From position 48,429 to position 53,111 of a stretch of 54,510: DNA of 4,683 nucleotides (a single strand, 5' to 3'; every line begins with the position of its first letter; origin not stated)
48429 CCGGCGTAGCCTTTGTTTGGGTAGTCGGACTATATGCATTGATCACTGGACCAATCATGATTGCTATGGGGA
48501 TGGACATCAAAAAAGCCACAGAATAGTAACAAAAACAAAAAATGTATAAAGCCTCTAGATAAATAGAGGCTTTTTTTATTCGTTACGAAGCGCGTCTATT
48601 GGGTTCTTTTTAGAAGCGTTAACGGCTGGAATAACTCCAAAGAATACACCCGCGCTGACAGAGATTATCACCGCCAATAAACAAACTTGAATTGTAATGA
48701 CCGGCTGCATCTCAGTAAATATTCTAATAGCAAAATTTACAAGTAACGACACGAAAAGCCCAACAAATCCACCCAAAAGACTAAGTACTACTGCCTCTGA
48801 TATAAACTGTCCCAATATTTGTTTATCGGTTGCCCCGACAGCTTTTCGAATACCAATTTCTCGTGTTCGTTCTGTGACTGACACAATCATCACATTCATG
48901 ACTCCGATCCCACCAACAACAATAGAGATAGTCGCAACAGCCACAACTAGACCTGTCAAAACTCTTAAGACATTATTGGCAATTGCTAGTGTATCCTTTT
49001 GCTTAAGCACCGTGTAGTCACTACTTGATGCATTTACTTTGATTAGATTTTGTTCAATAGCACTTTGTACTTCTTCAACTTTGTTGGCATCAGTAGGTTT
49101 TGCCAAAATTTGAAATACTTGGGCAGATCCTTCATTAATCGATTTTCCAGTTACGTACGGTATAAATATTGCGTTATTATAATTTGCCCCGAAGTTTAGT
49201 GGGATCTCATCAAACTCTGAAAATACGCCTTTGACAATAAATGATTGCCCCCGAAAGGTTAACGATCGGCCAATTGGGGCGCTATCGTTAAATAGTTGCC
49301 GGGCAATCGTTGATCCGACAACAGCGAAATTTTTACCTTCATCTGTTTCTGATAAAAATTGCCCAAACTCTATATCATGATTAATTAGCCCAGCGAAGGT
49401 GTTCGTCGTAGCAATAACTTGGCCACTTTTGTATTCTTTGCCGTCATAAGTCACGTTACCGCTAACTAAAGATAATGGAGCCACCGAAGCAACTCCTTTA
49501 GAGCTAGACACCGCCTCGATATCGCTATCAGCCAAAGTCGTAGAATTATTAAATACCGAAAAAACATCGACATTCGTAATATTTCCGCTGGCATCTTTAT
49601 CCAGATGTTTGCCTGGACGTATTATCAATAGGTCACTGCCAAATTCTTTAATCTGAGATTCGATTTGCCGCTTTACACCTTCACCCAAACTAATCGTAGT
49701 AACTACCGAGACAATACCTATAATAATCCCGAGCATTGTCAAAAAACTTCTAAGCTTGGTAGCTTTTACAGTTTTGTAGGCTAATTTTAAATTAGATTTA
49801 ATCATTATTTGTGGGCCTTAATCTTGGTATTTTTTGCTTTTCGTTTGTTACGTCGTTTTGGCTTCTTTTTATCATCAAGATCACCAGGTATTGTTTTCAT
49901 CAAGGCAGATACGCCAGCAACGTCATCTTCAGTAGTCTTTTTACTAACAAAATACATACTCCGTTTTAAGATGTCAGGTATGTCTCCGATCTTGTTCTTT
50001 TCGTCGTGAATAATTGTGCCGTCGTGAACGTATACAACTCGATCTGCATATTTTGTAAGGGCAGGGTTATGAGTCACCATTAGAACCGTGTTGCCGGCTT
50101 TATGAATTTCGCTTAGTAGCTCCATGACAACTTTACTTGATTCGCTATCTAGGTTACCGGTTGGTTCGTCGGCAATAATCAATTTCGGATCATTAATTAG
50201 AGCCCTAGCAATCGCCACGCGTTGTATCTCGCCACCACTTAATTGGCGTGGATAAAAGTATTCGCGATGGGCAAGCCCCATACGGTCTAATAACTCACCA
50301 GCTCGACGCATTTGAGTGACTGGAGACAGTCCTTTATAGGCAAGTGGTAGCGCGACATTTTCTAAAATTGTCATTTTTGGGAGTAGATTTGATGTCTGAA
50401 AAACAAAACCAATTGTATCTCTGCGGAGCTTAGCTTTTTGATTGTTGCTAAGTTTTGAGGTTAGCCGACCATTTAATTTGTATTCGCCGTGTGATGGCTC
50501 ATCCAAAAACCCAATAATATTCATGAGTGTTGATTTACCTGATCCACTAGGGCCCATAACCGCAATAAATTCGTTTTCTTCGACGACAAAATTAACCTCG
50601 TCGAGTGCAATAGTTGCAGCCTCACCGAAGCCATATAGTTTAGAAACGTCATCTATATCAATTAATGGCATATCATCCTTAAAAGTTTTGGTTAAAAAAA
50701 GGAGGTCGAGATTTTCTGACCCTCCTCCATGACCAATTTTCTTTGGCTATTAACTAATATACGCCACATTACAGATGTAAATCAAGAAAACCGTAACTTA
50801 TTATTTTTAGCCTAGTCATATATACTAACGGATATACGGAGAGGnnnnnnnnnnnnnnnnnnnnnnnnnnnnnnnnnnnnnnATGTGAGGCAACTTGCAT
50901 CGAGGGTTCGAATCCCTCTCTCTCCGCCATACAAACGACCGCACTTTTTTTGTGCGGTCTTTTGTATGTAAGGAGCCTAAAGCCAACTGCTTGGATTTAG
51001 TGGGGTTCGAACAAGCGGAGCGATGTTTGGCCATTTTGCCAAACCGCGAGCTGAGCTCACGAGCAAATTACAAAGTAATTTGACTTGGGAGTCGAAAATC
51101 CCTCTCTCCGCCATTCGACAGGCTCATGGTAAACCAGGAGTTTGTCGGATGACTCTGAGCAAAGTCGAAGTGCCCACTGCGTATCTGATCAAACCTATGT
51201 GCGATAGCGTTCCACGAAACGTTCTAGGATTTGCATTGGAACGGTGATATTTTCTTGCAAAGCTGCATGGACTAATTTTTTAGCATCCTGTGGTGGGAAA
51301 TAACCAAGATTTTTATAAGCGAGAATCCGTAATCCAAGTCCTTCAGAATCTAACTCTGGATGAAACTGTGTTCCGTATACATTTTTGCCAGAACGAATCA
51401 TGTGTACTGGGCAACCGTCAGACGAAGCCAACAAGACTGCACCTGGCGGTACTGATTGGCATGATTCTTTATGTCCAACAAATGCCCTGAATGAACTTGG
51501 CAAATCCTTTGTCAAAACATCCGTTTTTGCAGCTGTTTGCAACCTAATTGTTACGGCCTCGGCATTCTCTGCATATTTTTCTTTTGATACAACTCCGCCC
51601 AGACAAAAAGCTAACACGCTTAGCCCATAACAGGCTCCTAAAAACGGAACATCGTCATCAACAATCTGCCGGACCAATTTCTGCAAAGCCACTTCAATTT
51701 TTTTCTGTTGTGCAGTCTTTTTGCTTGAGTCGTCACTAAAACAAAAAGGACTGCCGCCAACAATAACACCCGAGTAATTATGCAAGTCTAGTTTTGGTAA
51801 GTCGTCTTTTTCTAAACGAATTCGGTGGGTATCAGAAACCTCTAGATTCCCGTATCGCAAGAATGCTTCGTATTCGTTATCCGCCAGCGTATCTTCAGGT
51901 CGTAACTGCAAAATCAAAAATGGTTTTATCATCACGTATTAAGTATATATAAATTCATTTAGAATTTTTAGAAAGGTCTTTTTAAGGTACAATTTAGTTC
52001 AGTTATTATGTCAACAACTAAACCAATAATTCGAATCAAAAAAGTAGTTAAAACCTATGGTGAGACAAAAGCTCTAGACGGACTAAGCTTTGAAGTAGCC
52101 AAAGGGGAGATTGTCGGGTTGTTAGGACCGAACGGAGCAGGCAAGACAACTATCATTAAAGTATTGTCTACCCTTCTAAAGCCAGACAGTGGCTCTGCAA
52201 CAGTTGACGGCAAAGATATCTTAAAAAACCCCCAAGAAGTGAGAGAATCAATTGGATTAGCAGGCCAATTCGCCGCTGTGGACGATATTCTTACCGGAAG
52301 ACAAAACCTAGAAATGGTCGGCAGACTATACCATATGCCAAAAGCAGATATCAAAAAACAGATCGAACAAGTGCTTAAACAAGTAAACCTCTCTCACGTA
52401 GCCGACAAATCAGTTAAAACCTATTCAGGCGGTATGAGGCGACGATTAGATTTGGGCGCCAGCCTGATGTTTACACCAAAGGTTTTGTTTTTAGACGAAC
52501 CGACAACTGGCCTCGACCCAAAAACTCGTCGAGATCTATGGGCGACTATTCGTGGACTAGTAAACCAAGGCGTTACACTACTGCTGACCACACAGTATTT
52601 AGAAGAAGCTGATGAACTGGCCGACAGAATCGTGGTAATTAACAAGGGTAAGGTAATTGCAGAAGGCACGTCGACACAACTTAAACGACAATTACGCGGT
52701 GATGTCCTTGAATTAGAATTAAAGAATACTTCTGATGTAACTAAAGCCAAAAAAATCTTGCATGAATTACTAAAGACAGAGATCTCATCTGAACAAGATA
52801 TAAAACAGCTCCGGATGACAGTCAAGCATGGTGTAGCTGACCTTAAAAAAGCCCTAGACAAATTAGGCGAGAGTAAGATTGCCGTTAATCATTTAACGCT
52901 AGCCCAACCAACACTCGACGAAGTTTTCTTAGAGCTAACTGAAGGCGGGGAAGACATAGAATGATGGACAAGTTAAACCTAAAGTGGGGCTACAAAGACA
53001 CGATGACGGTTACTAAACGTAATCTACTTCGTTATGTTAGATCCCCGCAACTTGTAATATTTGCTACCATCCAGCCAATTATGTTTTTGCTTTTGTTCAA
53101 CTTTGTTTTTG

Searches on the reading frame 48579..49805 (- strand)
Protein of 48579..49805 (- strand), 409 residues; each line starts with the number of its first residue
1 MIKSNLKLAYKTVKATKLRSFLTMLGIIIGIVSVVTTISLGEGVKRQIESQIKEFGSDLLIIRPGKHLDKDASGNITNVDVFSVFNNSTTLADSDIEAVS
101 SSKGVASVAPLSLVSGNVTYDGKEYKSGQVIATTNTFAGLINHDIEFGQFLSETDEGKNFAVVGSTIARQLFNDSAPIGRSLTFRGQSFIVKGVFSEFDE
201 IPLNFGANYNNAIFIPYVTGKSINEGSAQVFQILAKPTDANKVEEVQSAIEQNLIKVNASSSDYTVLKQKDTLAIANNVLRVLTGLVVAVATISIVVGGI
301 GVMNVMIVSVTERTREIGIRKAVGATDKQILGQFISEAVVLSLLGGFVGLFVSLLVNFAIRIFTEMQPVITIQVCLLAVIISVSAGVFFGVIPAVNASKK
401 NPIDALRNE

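Call 67: search_protein_families(library=pfam, proteins=[window:48579-49805:-], max_evalue=0.001)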
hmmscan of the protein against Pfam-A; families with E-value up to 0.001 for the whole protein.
window:48579-49805:- (409 aa): 2 families
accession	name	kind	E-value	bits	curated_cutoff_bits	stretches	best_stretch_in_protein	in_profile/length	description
PF12704.14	MacB_PCD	-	7.9e-38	131.3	27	1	20-252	1-206/207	MacB-like periplasmic core domain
PF02687.27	FtsX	-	1.2e-19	70.9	25.5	1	289-402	2-120/120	FtsX-like permease C-terminal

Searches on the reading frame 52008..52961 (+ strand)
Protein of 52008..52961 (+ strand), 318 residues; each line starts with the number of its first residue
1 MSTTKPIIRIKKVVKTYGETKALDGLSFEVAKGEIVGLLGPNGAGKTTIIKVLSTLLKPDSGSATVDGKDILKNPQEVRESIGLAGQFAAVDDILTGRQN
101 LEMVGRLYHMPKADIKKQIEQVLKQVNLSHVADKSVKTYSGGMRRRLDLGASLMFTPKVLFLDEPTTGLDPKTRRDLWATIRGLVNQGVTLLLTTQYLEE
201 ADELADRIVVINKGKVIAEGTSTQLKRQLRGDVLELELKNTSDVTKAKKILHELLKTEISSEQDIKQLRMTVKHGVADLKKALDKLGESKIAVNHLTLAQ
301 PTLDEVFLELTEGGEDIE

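Call 67: search_protein_families(library=pfam, proteins=[window:52008-52961:+], max_evalue=0.001)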
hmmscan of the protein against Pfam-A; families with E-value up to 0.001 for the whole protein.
window:52008-52961:+ (318 aa): 5 families
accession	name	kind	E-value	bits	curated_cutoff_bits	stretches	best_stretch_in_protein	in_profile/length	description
PF00005.33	ABC_tran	-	7.9e-34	117.6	25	1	23-167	1-137/137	ABC transporter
PF13304.12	AAA_21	-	1.2e-11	45.7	27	2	35-67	1-35/304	AAA domain, putative AbiEii toxin, Type IV TA system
PF13732.12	DrrA1-3_C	-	8.8e-10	39.6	27.4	1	220-310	1-80/81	ATP-binding protein DrrA1-3-like, C-terminal domain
PF13175.12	AAA_15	-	3.5e-05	24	32.1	0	38-88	28-83/374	AAA ATPase domain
PF13555.12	AAA_29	-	0.00052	20.1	27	0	26-61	15-50/61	P-loop containing region of AAA domain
